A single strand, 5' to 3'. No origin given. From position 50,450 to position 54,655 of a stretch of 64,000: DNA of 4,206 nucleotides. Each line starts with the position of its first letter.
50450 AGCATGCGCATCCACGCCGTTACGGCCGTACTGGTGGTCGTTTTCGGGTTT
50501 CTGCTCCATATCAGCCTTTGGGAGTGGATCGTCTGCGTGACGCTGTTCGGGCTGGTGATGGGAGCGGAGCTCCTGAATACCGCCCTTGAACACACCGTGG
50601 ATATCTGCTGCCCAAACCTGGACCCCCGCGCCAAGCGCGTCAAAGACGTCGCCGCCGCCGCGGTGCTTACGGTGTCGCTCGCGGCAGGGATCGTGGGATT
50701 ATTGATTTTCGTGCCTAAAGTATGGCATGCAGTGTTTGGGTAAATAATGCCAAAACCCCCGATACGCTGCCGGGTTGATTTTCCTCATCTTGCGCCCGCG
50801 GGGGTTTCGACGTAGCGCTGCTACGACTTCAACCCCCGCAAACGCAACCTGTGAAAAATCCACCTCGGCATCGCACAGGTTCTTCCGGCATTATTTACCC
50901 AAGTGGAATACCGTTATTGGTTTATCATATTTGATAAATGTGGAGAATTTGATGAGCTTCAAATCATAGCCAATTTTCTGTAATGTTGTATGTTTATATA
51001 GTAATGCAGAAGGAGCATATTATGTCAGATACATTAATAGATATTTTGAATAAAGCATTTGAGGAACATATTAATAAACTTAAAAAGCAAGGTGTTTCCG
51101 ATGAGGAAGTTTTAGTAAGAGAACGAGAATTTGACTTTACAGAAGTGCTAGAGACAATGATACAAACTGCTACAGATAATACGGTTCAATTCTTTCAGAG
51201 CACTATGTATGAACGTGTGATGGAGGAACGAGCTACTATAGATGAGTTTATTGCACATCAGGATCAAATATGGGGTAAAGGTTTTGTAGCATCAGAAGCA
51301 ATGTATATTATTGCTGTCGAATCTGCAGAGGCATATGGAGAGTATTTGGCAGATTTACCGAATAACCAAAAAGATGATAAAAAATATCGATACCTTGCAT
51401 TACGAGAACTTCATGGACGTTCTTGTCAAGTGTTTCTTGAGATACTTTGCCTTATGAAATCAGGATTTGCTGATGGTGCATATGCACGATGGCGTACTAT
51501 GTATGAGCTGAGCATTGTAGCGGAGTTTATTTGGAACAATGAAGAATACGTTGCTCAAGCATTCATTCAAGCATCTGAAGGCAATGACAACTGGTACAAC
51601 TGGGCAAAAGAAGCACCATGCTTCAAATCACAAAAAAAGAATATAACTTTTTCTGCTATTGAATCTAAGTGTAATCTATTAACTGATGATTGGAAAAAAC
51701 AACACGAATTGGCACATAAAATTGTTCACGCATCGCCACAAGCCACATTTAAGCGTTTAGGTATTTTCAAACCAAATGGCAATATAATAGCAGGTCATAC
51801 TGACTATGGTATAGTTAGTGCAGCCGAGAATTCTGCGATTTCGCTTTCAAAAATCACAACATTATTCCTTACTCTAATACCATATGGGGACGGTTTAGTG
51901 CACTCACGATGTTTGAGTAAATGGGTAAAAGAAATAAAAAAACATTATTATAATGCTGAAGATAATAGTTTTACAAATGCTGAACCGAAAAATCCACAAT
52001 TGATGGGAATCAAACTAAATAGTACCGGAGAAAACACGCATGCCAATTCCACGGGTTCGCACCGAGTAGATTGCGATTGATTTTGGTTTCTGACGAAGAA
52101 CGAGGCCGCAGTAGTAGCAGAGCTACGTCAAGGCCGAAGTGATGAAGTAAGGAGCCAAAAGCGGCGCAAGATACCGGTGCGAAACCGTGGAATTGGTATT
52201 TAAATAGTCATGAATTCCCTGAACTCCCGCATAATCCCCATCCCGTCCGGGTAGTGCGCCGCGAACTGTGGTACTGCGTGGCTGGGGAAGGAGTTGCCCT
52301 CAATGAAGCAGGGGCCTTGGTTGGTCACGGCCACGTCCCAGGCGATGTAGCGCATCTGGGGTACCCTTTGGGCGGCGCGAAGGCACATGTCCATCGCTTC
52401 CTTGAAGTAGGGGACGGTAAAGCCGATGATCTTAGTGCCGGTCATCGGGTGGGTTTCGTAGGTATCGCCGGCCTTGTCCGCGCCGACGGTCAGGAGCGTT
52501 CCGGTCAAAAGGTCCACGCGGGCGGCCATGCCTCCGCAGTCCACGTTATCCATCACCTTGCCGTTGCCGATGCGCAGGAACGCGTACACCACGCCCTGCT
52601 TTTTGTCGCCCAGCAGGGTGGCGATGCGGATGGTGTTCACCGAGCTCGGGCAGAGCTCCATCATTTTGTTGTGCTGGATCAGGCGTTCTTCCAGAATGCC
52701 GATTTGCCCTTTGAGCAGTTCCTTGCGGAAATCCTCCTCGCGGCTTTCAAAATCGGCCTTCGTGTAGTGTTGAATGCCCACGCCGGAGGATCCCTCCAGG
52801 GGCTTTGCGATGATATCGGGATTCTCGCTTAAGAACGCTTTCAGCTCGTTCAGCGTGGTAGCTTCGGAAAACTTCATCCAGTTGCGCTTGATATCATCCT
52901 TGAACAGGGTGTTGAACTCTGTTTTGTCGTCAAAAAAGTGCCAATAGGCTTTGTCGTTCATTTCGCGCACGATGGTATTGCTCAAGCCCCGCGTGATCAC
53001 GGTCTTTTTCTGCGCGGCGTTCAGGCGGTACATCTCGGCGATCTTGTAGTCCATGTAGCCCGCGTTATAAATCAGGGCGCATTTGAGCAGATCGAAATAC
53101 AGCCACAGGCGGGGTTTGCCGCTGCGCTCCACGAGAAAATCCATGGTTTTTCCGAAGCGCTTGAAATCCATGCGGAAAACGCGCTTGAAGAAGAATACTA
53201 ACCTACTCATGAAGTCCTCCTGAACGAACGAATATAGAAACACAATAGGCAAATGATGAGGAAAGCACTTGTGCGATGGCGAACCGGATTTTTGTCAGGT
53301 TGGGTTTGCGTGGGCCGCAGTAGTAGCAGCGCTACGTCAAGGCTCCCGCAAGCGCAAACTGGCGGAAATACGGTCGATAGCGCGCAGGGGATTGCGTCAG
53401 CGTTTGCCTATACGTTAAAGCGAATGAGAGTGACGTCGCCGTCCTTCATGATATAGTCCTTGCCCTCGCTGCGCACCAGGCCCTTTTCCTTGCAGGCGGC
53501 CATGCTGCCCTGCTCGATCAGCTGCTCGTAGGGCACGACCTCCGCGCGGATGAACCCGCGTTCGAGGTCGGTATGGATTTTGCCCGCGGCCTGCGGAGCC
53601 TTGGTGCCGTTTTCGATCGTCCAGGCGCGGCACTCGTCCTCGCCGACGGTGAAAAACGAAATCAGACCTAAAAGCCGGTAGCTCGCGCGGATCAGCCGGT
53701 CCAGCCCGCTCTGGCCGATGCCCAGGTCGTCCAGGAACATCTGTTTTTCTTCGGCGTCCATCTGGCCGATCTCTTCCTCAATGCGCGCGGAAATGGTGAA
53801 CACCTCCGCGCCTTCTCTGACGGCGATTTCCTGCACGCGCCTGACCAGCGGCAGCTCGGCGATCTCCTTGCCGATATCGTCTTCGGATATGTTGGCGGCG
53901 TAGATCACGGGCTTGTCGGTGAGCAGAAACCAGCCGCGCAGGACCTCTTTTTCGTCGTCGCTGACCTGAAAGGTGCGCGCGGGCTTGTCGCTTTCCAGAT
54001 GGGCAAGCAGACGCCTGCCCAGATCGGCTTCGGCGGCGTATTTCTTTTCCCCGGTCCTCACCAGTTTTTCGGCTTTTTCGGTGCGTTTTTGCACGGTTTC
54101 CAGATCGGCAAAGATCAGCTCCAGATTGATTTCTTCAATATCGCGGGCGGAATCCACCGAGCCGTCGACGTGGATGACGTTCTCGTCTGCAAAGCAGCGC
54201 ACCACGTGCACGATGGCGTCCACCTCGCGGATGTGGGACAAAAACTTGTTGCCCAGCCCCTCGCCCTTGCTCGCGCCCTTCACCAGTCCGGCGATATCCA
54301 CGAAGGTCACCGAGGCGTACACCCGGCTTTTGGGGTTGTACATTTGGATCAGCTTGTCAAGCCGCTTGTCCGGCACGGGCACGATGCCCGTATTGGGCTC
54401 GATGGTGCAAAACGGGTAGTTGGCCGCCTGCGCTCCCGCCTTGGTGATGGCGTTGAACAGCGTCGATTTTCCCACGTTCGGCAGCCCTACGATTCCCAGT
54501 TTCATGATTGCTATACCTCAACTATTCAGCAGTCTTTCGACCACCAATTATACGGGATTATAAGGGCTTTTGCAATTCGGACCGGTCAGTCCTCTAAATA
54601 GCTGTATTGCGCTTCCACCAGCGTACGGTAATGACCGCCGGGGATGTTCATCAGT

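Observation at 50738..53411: Family of about 150-175 bp imperfect palindromes with copy-specific but self-complementary arms, bracketing single genes like cassettes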

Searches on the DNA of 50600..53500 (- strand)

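Call 17: search_rna_families(source=window, start=50600, end=53500, threshold=evalue, max_evalue=10, show_alignments=3)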
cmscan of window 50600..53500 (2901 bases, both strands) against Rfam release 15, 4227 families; matches with E-value up to 10: 2.
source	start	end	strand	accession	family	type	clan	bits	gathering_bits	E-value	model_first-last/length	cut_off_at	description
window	50743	50856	-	RF01772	rnk_pseudo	Cis-reg; leader;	-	24.7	55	0.3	1-108/108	no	Pseudomonas rnk leader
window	53056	53120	-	RF01356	CRISPR-DR28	Gene; CRISPR;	-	19.4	35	4.5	1-24/24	no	CRISPR RNA direct repeat element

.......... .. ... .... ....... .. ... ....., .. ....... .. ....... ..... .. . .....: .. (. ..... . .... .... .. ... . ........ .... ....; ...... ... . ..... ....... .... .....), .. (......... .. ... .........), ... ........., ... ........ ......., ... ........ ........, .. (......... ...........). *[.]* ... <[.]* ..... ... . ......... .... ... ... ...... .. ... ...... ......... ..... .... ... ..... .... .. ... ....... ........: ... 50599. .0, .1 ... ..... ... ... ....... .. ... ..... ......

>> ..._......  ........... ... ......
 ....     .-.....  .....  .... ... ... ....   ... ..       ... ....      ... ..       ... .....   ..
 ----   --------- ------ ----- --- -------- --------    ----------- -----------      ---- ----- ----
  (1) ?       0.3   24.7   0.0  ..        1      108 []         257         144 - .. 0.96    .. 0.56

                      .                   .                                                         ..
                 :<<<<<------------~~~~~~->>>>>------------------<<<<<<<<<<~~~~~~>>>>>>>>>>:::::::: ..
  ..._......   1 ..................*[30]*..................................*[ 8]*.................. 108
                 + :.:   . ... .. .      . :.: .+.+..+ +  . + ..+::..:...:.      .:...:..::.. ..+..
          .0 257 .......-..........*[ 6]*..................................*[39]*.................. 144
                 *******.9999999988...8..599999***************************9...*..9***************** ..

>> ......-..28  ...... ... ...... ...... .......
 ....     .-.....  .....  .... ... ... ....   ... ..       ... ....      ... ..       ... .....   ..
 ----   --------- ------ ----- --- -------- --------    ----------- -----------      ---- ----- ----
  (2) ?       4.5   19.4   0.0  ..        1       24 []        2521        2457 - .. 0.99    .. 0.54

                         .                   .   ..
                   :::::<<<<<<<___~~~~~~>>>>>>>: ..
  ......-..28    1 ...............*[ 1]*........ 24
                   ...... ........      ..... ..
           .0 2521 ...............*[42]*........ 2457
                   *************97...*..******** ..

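Call 74: search_dna_similar(query=window:50738-50900:-, collection=plasmids, mode=distant, max_evalue=0.01, max_rows=15)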
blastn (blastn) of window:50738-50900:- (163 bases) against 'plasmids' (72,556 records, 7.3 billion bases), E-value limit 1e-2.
No match.

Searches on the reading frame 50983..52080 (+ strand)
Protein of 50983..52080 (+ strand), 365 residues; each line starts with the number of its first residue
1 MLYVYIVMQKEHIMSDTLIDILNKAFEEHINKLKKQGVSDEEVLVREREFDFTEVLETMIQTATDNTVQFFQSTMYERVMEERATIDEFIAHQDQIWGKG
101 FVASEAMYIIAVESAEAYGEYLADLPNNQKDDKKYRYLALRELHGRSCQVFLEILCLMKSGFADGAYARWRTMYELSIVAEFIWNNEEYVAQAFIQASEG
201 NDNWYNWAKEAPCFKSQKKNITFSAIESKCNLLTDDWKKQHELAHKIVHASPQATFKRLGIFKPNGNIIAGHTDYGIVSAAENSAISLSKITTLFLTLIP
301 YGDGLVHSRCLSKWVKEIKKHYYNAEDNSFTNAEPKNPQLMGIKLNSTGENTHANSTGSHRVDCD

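Call 12: search_protein_families(library=pfam, proteins=[window:50983-52080:+])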
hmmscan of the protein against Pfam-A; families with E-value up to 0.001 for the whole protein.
window:50983-52080:+ (365 aa): 1 family
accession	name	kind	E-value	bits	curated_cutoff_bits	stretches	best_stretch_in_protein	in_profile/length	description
PF18928.5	DUF5677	-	9e-18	65.3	27.1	1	139-239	3-107/166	Family of unknown function (DUF5677)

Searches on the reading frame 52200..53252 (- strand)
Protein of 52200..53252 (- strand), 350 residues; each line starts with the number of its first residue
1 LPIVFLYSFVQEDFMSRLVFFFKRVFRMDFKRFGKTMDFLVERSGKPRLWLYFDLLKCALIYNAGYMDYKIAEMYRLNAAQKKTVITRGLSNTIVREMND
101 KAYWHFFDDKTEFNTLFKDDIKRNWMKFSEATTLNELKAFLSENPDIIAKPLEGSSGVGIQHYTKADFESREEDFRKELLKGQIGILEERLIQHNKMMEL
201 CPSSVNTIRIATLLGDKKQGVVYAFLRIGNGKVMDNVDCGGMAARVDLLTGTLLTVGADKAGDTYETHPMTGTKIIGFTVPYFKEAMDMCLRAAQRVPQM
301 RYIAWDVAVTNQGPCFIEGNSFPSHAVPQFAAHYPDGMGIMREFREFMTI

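Call 12: search_protein_families(library=pfam, proteins=[window:52200-53252:-])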
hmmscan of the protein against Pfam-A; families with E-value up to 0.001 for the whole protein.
window:52200-53252:- (350 aa): 2 families
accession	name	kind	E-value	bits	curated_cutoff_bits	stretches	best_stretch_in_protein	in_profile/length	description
PF14397.11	ATPgrasp_ST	-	6.1e-51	173.7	31.4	1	93-341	5-270/278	Sugar-transfer associated ATP-grasp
PF14398.11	ATPgrasp_YheCD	-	0.00024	20.9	26.8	0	106-165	9-69/255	YheC/D like ATP-grasp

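Call 48: find_related_loci(query=window:52203-53210:-, collection=metagenome_contigs, flank=6000)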
Query window:52203-53210:- (336 aa) in metagenome_contigs; peptide patterns used: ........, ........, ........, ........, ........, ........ (x = any residue, [..] = any of these).
196 stretches matched a pattern; 175 encode a relative of the query (tblastn E <= 1e-3); the best 80 are kept; 80 distinct loci.
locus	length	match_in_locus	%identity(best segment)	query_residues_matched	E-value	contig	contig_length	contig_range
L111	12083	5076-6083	89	1-336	0e+0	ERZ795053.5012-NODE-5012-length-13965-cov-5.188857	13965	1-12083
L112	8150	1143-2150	84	1-336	0e+0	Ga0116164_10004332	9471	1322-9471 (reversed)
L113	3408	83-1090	79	1-336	0e+0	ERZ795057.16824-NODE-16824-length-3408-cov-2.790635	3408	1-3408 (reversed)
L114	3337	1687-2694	79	1-336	0e+0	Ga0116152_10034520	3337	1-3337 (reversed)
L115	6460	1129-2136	80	1-336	0e+0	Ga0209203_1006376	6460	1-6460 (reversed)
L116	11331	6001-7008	80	1-336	0e+0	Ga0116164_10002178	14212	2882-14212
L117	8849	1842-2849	75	1-336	3e-176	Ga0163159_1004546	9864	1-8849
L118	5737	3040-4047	72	1-336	9e-172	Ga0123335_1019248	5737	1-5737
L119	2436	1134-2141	74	1-336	2e-180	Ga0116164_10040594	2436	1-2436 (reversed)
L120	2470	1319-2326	71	1-336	2e-178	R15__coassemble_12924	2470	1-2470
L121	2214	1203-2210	70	1-336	1e-178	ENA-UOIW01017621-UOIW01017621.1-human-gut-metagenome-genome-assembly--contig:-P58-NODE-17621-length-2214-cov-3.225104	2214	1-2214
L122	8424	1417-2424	71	1-336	3e-165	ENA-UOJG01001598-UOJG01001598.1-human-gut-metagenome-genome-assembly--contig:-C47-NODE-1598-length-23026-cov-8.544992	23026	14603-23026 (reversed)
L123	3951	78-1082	69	1-335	2e-167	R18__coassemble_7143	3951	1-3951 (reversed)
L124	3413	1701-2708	68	1-336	1e-167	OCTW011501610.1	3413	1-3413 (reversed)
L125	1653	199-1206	67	1-336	3e-174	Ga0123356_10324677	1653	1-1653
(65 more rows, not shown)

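Call 55: search_protein_families(library=pfam, proteins=[L111:7149-7868:-, L111:6095-7036:+, L112:2322-2594:+, L112:2591-3352:+, L112:3590-4072:-, L116:7358-7873:+, L116:7873-8250:+, L116:8431-9651:+, L117:2924-4060:-], max_evalue=0.01)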
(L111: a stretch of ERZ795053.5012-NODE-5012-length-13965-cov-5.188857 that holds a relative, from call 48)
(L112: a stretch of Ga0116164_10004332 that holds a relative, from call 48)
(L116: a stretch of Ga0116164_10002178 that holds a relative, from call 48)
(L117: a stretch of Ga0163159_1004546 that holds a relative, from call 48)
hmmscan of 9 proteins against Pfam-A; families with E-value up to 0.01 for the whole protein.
L111:7149-7868:- (239 aa): 0 families

L111:6095-7036:+ (313 aa): 2 families
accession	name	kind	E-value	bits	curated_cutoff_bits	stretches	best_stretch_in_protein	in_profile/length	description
PF02661.23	Fic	-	1.4e-12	48.7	24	1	156-242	4-93/93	Fic/DOC family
PF02498.22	Bro-N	-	3.8e-08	34.3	25.6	1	28-125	1-91/96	BRO family, N-terminal domain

L112:2322-2594:+ (90 aa): 0 families

L112:2591-3352:+ (253 aa): 0 families

L112:3590-4072:- (160 aa): 1 family
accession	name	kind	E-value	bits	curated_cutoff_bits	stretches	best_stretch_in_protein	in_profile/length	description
PF01042.26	Ribonuc_L-PSP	-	2.9e-06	27.7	27.3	1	68-134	35-103/121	Endoribonuclease L-PSP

L116:7358-7873:+ (171 aa): 0 families

L116:7873-8250:+ (125 aa): 0 families

L116:8431-9651:+ (406 aa): 5 families
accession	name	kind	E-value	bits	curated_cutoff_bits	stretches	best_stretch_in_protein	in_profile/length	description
PF13173.12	AAA_14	-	1.6e-36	125.6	27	1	23-152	4-129/129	AAA domain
PF13635.12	DUF4143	-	6.4e-19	68.7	28.1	1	205-350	3-157/160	Domain of unknown function (DUF4143)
PF00004.35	AAA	-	0.00013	22.9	21.2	0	26-100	3-71/131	ATPase family associated with various cellular activities (AAA)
PF01475.25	FUR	-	0.00038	21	23.1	1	216-271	8-63/121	Ferric uptake regulator family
PF13401.12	AAA_22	-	0.0032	18.2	27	0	25-97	9-65/130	AAA domain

L117:2924-4060:- (378 aa): 1 family
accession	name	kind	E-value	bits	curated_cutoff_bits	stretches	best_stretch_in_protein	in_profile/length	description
PF11187.14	Mbeg1-like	-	8.7e-72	241.6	21.1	1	90-311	2-223/224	Mbeg1-like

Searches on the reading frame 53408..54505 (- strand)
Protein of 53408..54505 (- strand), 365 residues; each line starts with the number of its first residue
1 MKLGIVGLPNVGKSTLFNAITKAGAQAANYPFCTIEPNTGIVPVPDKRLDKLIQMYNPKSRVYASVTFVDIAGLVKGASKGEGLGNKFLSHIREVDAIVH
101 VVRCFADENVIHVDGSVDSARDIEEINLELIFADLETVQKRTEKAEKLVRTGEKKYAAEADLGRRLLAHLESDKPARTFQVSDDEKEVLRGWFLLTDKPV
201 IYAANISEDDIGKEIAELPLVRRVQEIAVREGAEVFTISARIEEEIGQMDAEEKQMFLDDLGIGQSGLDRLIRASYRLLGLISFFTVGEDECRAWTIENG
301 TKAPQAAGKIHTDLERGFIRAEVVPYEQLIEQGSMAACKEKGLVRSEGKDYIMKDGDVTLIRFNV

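Call 12: search_protein_families(library=pfam, proteins=[window:53408-54505:-])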
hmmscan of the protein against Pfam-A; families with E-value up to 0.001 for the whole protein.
window:53408-54505:- (365 aa): 3 families
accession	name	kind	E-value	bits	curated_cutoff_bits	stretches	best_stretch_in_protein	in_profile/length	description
PF06071.19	YchF-GTPase_C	-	2.3e-39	133.8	27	1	281-364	1-84/84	Protein of unknown function (DUF933)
PF01926.29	MMR_HSR1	-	7.6e-24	84.4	21.9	1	3-114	2-93/113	50S ribosome-binding GTPase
PF02421.24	FeoB_N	-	6.2e-09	36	27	1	3-46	3-46/156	Ferrous iron transport protein B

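Call 13: find_encoding_contigs(protein=window:53408-54505:-, flank=10000, max_places=8)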
Protein window:53408-54505:- (365 aa): no gene with exactly this product is on record in the collection.
